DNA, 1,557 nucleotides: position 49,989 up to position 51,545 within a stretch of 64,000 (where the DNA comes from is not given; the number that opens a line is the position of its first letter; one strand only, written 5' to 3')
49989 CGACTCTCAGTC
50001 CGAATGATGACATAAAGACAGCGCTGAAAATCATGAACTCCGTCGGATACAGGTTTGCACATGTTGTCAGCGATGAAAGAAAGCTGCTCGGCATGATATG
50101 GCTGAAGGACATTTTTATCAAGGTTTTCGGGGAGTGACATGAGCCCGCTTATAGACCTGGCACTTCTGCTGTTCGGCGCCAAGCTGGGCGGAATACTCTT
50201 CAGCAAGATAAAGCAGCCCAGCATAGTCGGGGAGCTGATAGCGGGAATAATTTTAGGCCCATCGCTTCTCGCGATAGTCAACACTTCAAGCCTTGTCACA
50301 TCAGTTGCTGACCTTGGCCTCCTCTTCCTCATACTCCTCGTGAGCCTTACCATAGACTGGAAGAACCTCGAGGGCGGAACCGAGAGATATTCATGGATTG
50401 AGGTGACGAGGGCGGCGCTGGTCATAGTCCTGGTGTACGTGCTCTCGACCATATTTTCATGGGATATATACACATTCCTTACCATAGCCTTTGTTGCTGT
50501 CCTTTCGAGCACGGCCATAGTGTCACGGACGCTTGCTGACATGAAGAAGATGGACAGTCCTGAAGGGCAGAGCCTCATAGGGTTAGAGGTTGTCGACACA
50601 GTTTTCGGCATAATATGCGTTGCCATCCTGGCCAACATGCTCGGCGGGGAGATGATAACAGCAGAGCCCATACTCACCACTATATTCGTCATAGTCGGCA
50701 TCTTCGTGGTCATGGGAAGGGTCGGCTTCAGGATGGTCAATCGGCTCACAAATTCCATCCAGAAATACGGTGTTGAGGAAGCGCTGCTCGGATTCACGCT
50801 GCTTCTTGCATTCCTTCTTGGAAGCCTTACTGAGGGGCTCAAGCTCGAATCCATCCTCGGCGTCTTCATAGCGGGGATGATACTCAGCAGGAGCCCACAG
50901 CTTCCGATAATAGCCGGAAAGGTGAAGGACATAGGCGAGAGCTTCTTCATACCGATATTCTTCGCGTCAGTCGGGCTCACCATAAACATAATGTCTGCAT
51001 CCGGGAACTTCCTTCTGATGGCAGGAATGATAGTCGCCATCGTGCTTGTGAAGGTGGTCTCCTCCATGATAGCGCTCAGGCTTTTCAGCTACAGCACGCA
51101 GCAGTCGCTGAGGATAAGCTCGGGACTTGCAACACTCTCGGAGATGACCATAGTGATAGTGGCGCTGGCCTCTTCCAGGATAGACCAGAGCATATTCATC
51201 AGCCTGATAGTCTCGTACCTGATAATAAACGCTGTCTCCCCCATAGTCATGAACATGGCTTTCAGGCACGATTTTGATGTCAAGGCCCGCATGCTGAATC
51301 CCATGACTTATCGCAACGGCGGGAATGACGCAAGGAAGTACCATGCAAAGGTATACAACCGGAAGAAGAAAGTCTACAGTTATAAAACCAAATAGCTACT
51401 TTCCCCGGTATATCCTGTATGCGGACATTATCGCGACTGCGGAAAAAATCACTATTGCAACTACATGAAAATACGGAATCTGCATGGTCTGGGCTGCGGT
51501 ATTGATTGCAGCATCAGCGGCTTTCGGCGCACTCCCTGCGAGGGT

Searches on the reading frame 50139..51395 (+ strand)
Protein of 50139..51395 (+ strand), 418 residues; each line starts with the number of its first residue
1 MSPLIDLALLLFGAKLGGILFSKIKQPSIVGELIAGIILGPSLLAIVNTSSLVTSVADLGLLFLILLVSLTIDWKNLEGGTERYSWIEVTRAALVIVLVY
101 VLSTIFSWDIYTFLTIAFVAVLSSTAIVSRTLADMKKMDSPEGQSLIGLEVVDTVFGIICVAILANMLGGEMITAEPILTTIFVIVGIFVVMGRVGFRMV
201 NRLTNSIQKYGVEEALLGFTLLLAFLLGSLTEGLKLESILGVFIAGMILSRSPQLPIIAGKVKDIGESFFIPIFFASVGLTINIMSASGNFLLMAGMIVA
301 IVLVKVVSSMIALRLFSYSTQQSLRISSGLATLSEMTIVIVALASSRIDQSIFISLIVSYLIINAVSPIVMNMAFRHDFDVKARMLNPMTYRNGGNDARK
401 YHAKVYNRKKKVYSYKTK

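Call 51: search_protein_families(library=pfam, proteins=[window:50139-51395:+], max_evalue=0.01)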
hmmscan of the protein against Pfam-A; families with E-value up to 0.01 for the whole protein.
window:50139-51395:+ (418 aa): 1 family
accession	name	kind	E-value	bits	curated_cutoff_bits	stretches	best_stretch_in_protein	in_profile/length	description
PF00999.27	Na_H_Exchanger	-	3.7e-50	171.3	26.2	1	14-366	4-363/375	Sodium/hydrogen exchanger, transmembrane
